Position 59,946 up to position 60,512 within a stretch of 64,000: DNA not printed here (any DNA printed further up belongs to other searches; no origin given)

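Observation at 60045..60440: Small high-GC ORF with own RBS and terminator wedged between uvrC and uvrA on the opposite strand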

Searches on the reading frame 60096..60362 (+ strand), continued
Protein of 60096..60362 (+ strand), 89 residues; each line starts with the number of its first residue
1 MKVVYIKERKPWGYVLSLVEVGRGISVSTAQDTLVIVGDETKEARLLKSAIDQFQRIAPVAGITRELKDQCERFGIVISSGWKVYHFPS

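Call 44: fold_search(model_id=the predicted structure, library=pdb)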
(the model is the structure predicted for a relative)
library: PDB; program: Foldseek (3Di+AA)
matches with E <= 10: 816; with E <= 0.001: 0
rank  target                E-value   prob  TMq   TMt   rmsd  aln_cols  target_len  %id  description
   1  4ep4_A                3.9e-03  0.98  0.46  0.29   6.6       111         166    9  Thermus thermophilus RuvC structure (released 2012-11-14)
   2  4ise                  7.1e-03  0.99  0.49  0.15   4.9       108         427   14  Human glucokinase in complex with novel activator (2S)-3-cyclohexyl-2-(6-fluoro-4-oxoquinazolin-3(4H)-yl)-N-(1,3-thiazol (released 2013-03-20)
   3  4ep5                  9.2e-03  0.99  0.50  0.32   6.1       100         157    9  Thermus thermophilus RuvC structure (released 2012-11-14)
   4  5v4w                  1.5e-02  0.98  0.51  0.15   4.9       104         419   13  Human glucokinase in complex with novel indazole activator. (released 2017-05-31)
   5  5v4x                  1.5e-02  0.94  0.47  0.14   5.1       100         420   13  Human glucokinase in complex with novel pyrazole activator. (released 2017-05-31)
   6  8tcl                  3.0e-02  0.94  0.52  0.20   4.7        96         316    9  Crystal Structure of modified HIV reverse transcriptase p51 domain (FPC2) with picrate bound (released 2024-07-17)
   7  6s16_B                4.4e-02  0.90  0.49  0.30   5.9       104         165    9  T. thermophilus RuvC in complex with Holliday junction substrate (released 2019-09-25)
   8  1xqs_C                4.6e-02  0.60  0.32  0.19  15.5        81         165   20  Crystal structure of the HspBP1 core domain complexed with the fragment of Hsp70 ATPase domain (released 2005-03-01)
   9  6lw3_A                5.3e-02  0.97  0.58  0.38   4.6       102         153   11  Crystal structure of RuvC from Pseudomonas aeruginosa (released 2020-02-26)
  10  4kbo                  5.3e-02  0.69  0.31  0.09  15.8        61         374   16  Crystal structure of the human Mortalin (GRP75) ATPase domain in the apo form (released 2014-04-02)
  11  2nrx_B                5.7e-02  0.85  0.43  0.23   5.6        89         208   10  Crystal structure of the C-terminal half of UvrC, in the presence of sulfate molecules (released 2007-02-06)
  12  6waz_B                6.4e-02  0.80  0.47  0.15   4.7        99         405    8  +1 extended HIV-1 reverse transcriptase initiation complex core (pre-translocation state) (released 2020-06-24)
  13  9r2l_A                6.4e-02  0.77  0.43  0.32   6.9       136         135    3  De novo designed N37 protein fold (released 2025-05-14)
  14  4ld0_A                6.4e-02  0.72  0.44  0.29   6.6       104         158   10  T. thermophilus RuvC in complex with Holliday junction substrate (released 2013-09-04)
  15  1ats                  6.4e-02  0.51  0.31  0.09  15.3        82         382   18  THREONINE 204 OF THE CHAPERONE PROTEIN HSC70 INFLUENCES THE STRUCTURE OF THE ACTIVE SITE BUT IS NOT ESSENTIAL FOR ATP HY (released 1993-10-31)
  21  2nrt                  8.3e-02  0.80  0.43  0.22   5.6        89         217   10  Crystal structure of the C-terminal half of UvrC (released 2007-02-06)
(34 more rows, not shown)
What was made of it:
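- The UvrC C-terminal half (2nrx, 2nrt) is among the Foldseek hits (E 0.06, call 44).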

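Call 63: find_related_loci(query=A2, collection=metagenome_contigs, flank=3000)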
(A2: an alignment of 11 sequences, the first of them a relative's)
Query A2 (89 aa) in metagenome_contigs; peptide patterns used: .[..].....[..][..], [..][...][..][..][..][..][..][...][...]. (x = any residue, [..] = any of these).
261 stretches matched a pattern; 6 encode a relative of the query (tblastn E <= 1e-3); 6 distinct loci.
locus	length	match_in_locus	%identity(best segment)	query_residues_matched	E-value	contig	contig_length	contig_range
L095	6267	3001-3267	70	1-89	5e-41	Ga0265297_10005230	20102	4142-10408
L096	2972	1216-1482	70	1-89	3e-40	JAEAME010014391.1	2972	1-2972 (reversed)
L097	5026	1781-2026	54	1-84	4e-25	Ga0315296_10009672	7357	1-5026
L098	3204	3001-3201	61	1-69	2e-21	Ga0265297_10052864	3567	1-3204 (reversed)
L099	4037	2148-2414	44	1-84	1e-19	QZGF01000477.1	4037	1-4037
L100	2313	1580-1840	44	1-84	4e-18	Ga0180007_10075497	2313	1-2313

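Call 64: find_related_loci(query=A2, collection=viral_contigs, flank=3000)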
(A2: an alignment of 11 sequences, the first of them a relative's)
Query A2 (89 aa) in viral_contigs; peptide patterns used: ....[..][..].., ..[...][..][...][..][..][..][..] (x = any residue, [..] = any of these).
30 stretches matched a pattern, but none encodes a relative of the query by tblastn (E <= 1e-3).
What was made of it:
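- On Recently acquired genomic island / mobile insert: No viral contig carries it (call 64).
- No homologue was found in viral contigs (call 64).
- Tried and rejected: No relatives were found (call 64).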

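Call 71: fold_search(model_id=the predicted structure, library=viral)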
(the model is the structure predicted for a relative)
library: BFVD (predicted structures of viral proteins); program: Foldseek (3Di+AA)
matches with E <= 10: 757; with E <= 0.001: 0
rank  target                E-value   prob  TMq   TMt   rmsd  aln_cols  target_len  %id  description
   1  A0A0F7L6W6            1.9e-02  0.92  0.45  0.28   6.1       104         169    9  Holliday junction resolvase RuvC [uncultured marine virus]
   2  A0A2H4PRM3            1.9e-02  0.63  0.36  0.24  10.2       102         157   14  ribonuclease H [Proteus phage PM135]
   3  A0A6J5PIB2            2.9e-02  0.92  0.50  0.27   5.3        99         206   13  Uncharacterized protein [uncultured Caudovirales phage]
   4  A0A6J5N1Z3            4.4e-02  0.80  0.43  0.25   5.9       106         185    9  Uncharacterized protein [uncultured Caudovirales phage]
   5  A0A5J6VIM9            4.6e-02  0.95  0.54  0.14   5.3        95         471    7  RNase_H superfamily protein [Megaviridae environmental sample]
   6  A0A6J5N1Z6            4.6e-02  0.54  0.36  0.26   6.9       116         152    8  RNase_H_like domain containing protein [uncultured Caudovirales phage]
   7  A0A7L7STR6            5.0e-02  0.85  0.47  0.26   7.2       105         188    8  (no name in the UniProt tables at hand)
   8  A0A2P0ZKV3            5.6e-02  0.80  0.46  0.41   4.8        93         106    6  Uncharacterized protein [Lactobacillus phage Maenad]
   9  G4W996                6.4e-02  0.82  0.46  0.26   5.6        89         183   12  Uncharacterized protein [Tetrasphaera phage TJE1]
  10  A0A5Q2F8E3            6.9e-02  0.93  0.57  0.11   5.5       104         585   10  (no name in the UniProt tables at hand)
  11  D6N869                7.8e-02  0.60  0.43  0.23   5.7        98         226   10  Gag-Pol polyprotein (Fragment) [Human immunodeficiency virus type 1]
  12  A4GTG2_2              8.3e-02  0.38  0.39  0.06   9.9       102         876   13  Gag-Pol polyprotein [Walleye dermal sarcoma virus]
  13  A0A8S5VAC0            8.9e-02  0.41  0.32  0.37   7.5        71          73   15  Uncharacterized protein (Fragment) [Siphoviridae sp. ct6HQ3]
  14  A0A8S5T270            8.9e-02  0.18  0.26  0.15   8.0       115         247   10  RECOMBINATION ENDONUCLEASE VII [Myoviridae sp. ctqfO1]
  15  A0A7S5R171            9.5e-02  0.85  0.48  0.27   5.0       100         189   14  (no name in the UniProt tables at hand)
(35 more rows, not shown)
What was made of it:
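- On RNase H-like nuclease superfamily (RuvC / UvrC_RNaseH_dom): Foldseek hits are almost all RNase H-like but weak (E >= 4e-3, TM 0.45-0.58; calls 44, 71).
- Closest known: RNase H-like fold nucleases. Same: These proteins and other RNase H-like folds dominate the Foldseek lists from two independent libraries (calls 44, 71).
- Those hits are nearly all RNase H-like: RuvC, RNase H, the HIV RT RNase H/connection domain, the terminase nuclease domain, Hsp70 and glucokinase, and the UvrC C-terminal half (calls 44, 71).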

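Call 77: search_protein_families(library=phrogs, alignment_id=A3, max_evalue=1)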
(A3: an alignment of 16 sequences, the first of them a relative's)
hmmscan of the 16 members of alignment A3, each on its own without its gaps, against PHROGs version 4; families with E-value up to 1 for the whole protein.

A. member 1, P0001 (89 aa): 1 family
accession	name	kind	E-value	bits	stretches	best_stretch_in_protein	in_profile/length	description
phrog_34143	-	unknown function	0.2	12.6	1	42-59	23-40/50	-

B. families by the number of members that match (of 16 scanned): 6 families
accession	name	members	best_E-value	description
phrog_23293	-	2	0.13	-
phrog_8339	-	1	0.028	-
phrog_12656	-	1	0.19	-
phrog_34143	-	1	0.2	-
phrog_4398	-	1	0.33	tail fiber protein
phrog_10035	-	1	0.39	-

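Call 78: search_protein_families(library=padloc, alignment_id=A3, max_evalue=1)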
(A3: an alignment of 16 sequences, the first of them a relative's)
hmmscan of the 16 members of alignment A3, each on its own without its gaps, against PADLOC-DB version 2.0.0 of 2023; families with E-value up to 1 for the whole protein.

A. member 1, P0001 (89 aa): 0 families

B. families by the number of members that match (of 16 scanned): 0 families

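Call 79: find_homologous_proteins(query=A3, max_evalue=0.05)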
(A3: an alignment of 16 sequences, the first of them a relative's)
Query A3 (16 sequences) (89 aa, profile of the alignment): 15 proteins with E <= 0.05 among 440 candidates.
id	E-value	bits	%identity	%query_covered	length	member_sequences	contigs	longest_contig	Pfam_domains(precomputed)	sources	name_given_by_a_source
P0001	8.1e-31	124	100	100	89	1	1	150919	-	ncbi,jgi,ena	ncbi:MAG: hypothetical protein WC445_03450 [Patescibacteria group bacterium]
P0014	9.9e-29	117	31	99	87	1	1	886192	-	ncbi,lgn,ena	-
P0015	8.9e-28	114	-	-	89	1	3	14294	-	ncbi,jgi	jgi:hypothetical protein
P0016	1.0e-25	107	29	96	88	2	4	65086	-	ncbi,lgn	-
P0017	3.8e-25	106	30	100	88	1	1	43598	-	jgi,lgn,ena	-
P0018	5.3e-24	102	29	96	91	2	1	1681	-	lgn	-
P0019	7.9e-23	98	27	96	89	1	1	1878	-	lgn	-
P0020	1.2e-21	94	25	96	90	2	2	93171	-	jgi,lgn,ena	jgi:hypothetical protein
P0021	1.3e-20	91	28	97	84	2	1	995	-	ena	-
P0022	1.4e-20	91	24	97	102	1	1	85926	-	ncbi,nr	ncbi:hypothetical protein HZB93_03515 [Candidatus Falkowbacteria bacterium]|nr:hypothetical protein 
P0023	5.7e-20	89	25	96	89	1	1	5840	-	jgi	jgi:hypothetical protein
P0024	2.8e-19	87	31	29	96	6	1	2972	-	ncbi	-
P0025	7.0e-16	76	24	84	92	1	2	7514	-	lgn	-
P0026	2.5e-14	71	24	97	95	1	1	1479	-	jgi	jgi:hypothetical protein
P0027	3.9e-12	64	21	97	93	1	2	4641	-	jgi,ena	jgi:hypothetical protein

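Call 80: find_encoding_contigs(protein=P0027, flank=4000, max_places=2)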
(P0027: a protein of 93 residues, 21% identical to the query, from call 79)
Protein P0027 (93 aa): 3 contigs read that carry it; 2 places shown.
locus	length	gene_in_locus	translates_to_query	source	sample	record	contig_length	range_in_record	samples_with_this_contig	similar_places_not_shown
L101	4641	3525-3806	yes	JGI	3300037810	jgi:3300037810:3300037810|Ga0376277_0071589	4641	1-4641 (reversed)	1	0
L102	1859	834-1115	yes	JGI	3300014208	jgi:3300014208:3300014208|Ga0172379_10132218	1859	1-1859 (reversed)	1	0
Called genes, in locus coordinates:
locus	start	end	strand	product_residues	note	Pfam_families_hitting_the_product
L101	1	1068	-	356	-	?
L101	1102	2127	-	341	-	PF01380:SIS (weak), PF10432:bact-PGI_C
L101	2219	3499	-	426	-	PF01541:GIY-YIG, PF27096:UvrC_M, PF02151:UVR, PF08459:UvrC_RNaseH_dom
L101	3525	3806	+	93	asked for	-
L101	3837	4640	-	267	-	?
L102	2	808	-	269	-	?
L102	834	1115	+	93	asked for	-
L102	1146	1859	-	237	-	?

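Call 81: find_encoding_contigs(protein=P0025, flank=4000, max_places=2)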
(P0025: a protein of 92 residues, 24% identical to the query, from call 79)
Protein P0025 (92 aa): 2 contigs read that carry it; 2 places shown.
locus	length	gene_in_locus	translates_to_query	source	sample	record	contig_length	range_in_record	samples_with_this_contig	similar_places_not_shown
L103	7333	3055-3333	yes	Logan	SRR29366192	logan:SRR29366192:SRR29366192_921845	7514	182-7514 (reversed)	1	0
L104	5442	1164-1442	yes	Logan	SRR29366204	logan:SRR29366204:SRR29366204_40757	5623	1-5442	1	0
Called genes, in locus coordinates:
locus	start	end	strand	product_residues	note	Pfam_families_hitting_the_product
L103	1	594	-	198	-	?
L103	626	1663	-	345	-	PF01380:SIS (faint), PF10432:bact-PGI_C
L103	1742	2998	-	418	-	PF01541:GIY-YIG, PF27096:UvrC_M, PF02151:UVR, PF08459:UvrC_RNaseH_dom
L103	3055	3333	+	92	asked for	-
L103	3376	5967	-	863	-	PF00005:ABC_tran (faint), PF02463:SMC_N (faint), PF03193:RsgA_GTPase (faint), PF13175:AAA_15 (faint), PF13191:AAA_16 (faint), PF13304:AAA_21 (faint), PF13555:AAA_29 (faint), PF17760:UvrA_inter, +1 more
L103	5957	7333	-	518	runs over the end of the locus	?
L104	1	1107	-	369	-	?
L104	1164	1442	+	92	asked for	-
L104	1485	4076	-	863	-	PF00005:ABC_tran (faint), PF02463:SMC_N (faint), PF03193:RsgA_GTPase (faint), PF13175:AAA_15 (faint), PF13191:AAA_16 (faint), PF13304:AAA_21 (faint), PF13555:AAA_29 (faint), PF17760:UvrA_inter, +1 more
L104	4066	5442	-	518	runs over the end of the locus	?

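Call 82: find_encoding_contigs(protein=P0017, flank=4000, max_places=2)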
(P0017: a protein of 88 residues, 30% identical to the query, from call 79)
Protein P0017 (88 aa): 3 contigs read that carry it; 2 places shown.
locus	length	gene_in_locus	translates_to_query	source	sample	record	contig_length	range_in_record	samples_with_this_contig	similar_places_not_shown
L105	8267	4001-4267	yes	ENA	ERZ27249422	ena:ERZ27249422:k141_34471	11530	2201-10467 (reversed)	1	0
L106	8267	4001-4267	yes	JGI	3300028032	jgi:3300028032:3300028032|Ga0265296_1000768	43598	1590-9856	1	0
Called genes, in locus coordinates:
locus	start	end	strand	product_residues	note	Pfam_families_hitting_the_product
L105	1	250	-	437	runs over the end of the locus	?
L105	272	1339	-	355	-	PF01380:SIS (faint), PF10432:bact-PGI_C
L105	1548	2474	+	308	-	-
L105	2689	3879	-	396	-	PF01541:GIY-YIG (weak), PF27096:UvrC_M, PF02151:UVR, PF08459:UvrC_RNaseH_dom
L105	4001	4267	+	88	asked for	-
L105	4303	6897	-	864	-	PF00005:ABC_tran (faint), PF02463:SMC_N (faint), PF03193:RsgA_GTPase (faint), PF13175:AAA_15 (faint), PF13191:AAA_16 (faint), PF13304:AAA_21 (faint), PF13555:AAA_29 (faint), PF17760:UvrA_inter, +2 more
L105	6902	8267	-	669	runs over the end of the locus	PF00270:DEAD (faint), PF04851:ResIII, PF17757:UvrB_inter, PF27431:UvrB_3rd, PF00271:Helicase_C, PF12344:UvrB, PF02151:UVR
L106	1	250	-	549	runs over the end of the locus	-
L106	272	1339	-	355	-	PF01380:SIS (faint), PF10432:bact-PGI_C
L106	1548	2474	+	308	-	-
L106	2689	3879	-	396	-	PF01541:GIY-YIG (weak), PF27096:UvrC_M, PF02151:UVR, PF08459:UvrC_RNaseH_dom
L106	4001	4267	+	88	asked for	-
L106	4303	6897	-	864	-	PF00005:ABC_tran (faint), PF02463:SMC_N (faint), PF03193:RsgA_GTPase (faint), PF13175:AAA_15 (faint), PF13191:AAA_16 (faint), PF13304:AAA_21 (faint), PF13555:AAA_29 (faint), PF17760:UvrA_inter, +2 more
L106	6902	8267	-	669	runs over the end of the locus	PF00270:DEAD (faint), PF04851:ResIII, PF17757:UvrB_inter, PF27431:UvrB_3rd, PF00271:Helicase_C, PF12344:UvrB, PF02151:UVR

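Call 97: search_solved_structures(query=A5, max_evalue=10, show_alignments=2)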
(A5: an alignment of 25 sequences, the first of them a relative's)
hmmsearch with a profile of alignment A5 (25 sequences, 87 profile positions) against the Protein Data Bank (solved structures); distinct sequences matched with E-value up to 10: 6.
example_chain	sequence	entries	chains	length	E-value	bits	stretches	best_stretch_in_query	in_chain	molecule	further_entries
6lt0_B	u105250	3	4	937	0.054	16.9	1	15-58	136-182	Guanine nucleotide exchange protein SMCR8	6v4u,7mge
7o2w_B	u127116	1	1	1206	0.083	16.3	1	15-58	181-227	Guanine nucleotide exchange protein SMCR8,Guanine nucleotide exchange protein SMCR8,Maltos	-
1qzm_A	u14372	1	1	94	0.8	13.1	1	45-71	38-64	ATP-dependent protease La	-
2b7j_A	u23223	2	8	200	1.1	12.6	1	31-77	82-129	SCO1 protein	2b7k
5zf1_A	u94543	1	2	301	1.3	12.5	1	21-64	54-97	5,10-methylenetetrahydrofolate dehydrogenase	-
8ugc_A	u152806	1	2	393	1.5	12.3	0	39-57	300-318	FD15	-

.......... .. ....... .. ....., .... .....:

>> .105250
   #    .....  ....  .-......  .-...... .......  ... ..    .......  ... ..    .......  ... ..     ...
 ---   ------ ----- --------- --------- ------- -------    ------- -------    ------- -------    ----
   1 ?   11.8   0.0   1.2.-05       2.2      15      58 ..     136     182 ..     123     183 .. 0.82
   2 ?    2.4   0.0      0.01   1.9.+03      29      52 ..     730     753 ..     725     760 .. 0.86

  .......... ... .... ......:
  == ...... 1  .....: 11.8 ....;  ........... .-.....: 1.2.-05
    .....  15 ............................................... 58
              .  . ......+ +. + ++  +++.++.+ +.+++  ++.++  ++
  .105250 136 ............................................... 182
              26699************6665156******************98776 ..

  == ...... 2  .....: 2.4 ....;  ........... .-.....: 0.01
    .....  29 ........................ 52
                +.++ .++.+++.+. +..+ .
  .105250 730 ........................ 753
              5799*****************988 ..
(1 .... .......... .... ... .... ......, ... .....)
